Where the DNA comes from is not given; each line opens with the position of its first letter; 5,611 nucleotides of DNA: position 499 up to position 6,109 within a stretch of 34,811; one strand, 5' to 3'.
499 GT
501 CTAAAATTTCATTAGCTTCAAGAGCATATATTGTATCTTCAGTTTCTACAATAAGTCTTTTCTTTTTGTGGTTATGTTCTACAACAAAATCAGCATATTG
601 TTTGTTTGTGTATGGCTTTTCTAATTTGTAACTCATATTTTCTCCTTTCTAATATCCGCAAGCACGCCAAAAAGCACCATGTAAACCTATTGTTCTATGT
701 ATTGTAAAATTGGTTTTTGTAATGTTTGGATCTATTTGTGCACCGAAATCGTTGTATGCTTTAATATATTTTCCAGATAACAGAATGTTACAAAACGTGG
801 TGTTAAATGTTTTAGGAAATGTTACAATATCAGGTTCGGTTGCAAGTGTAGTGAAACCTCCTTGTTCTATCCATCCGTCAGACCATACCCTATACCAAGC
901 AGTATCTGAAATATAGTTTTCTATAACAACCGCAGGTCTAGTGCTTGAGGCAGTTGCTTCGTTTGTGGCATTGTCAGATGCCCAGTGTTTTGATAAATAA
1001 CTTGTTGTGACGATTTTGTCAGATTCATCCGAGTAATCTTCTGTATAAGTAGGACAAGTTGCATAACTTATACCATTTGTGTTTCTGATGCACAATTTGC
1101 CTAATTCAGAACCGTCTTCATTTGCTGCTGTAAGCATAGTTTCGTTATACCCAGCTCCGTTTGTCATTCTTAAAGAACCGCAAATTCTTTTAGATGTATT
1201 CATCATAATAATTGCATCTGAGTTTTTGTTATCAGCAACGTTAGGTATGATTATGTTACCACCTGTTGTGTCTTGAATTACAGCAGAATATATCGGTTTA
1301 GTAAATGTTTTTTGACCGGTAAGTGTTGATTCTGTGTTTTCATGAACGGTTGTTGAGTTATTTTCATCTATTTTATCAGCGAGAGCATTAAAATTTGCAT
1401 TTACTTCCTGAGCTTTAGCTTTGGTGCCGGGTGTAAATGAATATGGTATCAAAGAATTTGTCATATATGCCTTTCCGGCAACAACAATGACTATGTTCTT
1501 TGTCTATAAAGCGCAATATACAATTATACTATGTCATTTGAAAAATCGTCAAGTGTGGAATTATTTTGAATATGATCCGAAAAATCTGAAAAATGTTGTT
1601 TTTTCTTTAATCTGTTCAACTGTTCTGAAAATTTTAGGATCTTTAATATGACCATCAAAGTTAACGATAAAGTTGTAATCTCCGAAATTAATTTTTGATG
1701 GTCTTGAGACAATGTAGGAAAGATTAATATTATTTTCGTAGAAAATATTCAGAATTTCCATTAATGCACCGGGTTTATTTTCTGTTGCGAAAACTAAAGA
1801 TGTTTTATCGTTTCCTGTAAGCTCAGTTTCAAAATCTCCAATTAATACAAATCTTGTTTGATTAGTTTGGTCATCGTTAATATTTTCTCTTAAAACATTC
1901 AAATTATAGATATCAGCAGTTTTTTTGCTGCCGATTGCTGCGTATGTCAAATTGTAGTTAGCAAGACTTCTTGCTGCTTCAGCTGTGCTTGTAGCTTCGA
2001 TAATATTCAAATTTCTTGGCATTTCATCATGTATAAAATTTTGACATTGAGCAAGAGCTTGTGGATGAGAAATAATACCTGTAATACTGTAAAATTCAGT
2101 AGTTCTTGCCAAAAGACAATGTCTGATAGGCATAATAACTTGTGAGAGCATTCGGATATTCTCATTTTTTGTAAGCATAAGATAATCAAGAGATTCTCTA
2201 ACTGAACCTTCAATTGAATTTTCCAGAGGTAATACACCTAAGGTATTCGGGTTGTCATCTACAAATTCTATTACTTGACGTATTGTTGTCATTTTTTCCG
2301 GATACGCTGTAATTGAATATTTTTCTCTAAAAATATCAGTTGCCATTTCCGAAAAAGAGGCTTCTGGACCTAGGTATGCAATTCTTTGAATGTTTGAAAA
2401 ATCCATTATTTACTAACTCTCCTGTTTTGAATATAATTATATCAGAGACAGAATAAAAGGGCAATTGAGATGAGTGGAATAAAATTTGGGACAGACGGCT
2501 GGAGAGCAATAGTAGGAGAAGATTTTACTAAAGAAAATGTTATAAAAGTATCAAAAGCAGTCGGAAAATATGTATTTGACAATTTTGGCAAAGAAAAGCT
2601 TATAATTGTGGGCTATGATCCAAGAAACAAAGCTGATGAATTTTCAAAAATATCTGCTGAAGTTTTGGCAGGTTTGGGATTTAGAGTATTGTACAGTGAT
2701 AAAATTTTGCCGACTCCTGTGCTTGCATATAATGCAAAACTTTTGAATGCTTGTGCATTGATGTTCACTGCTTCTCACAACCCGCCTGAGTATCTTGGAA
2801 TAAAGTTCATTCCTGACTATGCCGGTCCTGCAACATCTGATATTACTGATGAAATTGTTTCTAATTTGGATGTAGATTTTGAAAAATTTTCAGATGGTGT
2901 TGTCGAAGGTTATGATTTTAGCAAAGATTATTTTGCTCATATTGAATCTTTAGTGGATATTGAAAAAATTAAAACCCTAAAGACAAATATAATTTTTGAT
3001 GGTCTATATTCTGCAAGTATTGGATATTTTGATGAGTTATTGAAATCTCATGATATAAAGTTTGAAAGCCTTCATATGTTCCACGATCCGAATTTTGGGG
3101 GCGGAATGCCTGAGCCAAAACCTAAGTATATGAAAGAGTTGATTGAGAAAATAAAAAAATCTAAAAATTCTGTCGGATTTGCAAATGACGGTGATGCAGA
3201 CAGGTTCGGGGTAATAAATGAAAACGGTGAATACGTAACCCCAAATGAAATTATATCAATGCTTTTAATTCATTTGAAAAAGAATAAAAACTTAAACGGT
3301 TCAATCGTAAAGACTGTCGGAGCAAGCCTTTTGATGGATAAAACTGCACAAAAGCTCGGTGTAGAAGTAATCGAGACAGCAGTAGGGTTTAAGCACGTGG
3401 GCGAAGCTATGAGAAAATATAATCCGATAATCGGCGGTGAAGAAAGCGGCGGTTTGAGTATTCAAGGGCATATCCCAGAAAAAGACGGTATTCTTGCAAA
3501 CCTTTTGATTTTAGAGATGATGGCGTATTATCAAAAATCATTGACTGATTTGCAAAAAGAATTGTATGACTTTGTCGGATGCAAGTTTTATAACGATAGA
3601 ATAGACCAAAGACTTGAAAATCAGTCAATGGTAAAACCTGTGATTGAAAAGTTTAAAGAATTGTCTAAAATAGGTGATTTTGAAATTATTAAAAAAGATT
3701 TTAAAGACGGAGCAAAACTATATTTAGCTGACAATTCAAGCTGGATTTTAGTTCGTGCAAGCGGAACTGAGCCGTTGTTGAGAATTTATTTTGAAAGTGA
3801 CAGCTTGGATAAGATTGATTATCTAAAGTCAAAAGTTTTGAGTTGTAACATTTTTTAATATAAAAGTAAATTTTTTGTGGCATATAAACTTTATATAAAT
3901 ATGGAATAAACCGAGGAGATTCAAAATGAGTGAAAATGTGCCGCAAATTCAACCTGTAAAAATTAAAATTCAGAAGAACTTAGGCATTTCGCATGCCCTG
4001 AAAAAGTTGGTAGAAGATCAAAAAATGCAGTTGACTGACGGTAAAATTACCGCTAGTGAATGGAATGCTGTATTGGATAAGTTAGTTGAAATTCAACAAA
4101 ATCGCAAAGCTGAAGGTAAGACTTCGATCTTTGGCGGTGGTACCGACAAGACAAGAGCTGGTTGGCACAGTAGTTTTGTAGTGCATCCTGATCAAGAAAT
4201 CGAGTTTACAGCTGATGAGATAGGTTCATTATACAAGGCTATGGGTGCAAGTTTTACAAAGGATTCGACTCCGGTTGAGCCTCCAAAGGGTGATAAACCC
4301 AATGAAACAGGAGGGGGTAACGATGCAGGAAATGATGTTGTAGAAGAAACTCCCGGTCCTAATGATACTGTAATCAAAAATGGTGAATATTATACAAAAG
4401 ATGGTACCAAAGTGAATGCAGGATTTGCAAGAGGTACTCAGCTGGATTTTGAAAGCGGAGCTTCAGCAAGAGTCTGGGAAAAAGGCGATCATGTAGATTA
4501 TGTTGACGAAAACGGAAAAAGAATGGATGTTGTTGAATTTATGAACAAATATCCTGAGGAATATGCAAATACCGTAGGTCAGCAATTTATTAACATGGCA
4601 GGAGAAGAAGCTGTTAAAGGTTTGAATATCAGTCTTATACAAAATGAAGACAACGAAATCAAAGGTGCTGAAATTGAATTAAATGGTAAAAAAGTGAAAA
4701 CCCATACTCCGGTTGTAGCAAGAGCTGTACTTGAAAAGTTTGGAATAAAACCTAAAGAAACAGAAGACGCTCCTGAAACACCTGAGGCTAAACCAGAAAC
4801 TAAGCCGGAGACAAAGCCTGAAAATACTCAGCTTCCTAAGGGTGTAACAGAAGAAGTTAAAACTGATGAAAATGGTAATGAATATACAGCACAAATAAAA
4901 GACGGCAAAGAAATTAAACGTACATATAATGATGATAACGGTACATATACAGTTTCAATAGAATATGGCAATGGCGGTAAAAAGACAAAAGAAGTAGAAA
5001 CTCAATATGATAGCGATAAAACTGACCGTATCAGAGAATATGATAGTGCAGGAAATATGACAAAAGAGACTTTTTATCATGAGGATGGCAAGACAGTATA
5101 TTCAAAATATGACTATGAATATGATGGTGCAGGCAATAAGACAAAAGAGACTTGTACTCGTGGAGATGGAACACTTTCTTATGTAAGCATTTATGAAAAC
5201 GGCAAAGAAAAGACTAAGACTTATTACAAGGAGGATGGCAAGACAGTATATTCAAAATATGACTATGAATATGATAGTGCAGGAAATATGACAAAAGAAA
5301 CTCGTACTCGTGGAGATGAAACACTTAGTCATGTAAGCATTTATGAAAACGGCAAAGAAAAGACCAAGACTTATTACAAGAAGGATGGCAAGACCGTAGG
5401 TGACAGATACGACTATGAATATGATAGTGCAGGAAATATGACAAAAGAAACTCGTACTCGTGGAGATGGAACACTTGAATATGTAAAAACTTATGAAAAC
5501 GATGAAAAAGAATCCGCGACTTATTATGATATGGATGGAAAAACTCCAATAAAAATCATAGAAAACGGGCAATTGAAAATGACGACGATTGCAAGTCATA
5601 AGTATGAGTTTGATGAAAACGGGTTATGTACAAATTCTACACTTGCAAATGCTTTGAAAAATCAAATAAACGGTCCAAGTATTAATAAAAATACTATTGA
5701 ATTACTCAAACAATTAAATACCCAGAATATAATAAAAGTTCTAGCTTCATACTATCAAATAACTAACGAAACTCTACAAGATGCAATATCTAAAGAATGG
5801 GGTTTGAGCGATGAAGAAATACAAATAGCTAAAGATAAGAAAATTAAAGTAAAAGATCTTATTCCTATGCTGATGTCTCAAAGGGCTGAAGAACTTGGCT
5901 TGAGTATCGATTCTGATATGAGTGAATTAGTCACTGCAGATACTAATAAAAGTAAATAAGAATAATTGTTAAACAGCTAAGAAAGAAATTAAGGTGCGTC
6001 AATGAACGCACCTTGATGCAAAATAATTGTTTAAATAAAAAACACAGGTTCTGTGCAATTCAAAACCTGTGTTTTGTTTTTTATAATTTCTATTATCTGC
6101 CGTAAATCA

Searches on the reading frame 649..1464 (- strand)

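Call 76: search_protein_families(library=pfam, proteins=[window:649-1464:-], max_evalue=0.001)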
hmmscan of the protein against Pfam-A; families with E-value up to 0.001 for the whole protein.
window:649-1464:- (271 aa): 1 family
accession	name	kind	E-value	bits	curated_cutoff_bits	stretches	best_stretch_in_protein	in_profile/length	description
PF21882.2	Gp53-like_C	-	0.00059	20.8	24.9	1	195-271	3-84/84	Putative tail fiber protein gp53-like, C-terminal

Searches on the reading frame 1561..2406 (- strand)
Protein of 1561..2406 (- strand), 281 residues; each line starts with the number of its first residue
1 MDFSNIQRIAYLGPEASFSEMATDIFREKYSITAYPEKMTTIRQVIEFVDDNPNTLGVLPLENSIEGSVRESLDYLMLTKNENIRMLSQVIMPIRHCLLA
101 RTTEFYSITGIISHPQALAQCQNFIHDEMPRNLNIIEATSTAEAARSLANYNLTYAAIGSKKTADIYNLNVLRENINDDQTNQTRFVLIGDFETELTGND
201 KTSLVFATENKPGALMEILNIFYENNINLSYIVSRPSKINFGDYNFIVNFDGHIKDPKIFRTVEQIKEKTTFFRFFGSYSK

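Call 76: search_protein_families(library=pfam, proteins=[window:1561-2406:-], max_evalue=0.001)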
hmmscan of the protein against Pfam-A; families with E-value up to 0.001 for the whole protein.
window:1561-2406:- (281 aa): 2 families
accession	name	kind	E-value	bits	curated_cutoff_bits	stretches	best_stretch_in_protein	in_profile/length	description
PF00800.23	PDT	-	9.2e-50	169.4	25.2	1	9-191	1-178/181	Prephenate dehydratase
PF01842.31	ACT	-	2.2e-09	37.3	27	1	204-266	3-64/66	ACT domain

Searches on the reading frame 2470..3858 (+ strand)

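Call 76: search_protein_families(library=pfam, proteins=[window:2470-3858:+], max_evalue=0.001)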
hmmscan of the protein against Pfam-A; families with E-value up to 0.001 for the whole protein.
window:2470-3858:+ (462 aa): 4 families
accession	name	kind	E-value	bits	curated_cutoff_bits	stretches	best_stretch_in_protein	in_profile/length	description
PF02878.22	PGM_PMM_I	-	2.6e-33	115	22.5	1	4-133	2-131/138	Phosphoglucomutase/phosphomannomutase, alpha/beta/alpha domain I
PF02880.22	PGM_PMM_III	-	1.7e-28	99.5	20.7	1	258-366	2-112/115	Phosphoglucomutase/phosphomannomutase, alpha/beta/alpha domain III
PF02879.22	PGM_PMM_II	-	9.8e-24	84.3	29.3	1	153-253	2-103/103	Phosphoglucomutase/phosphomannomutase, alpha/beta/alpha domain II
PF00408.26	PGM_PMM_IV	-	3.3e-11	43.5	23.1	1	395-456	6-65/68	Phosphoglucomutase/phosphomannomutase, C-terminal domain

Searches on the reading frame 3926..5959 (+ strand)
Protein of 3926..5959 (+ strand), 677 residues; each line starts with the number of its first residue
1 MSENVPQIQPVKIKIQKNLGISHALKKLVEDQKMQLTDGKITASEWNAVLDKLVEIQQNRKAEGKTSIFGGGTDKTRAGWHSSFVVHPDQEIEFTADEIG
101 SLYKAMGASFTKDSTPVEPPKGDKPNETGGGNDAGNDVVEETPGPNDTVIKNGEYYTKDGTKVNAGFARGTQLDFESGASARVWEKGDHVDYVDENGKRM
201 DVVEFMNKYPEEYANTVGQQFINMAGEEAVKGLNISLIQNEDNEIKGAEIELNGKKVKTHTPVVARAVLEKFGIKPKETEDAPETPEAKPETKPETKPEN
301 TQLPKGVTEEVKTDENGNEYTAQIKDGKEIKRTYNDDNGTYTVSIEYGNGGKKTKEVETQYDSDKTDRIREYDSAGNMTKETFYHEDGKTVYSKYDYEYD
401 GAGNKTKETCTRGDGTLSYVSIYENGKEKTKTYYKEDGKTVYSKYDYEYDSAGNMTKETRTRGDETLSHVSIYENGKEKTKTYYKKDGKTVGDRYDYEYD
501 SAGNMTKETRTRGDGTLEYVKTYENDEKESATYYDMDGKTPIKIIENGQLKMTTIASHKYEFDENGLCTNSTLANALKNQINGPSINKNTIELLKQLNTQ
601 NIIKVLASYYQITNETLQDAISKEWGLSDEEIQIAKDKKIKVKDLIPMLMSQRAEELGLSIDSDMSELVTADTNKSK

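Call 5: search_protein_families(library=pfam, proteins=[window:3926-5959:+], max_evalue=0.01)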
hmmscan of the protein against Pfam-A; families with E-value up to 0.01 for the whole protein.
window:3926-5959:+ (677 aa): 4 families
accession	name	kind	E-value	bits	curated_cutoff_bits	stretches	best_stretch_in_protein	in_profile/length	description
PF05593.20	RHS_repeat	-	5e-10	40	22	1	372-413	1-36/38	RHS Repeat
PF12930.12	DUF3836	-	2.1e-06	28.1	25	1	421-464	36-81/127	Family of unknown function (DUF3836)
PF11178.13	DUF2963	-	3.7e-06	26.7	22.6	1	362-409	4-51/52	Protein of unknown function (DUF2963)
PF04200.17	Lipoprotein_17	-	0.0072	17.1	22.4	1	307-358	23-78/84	Lipoprotein associated domain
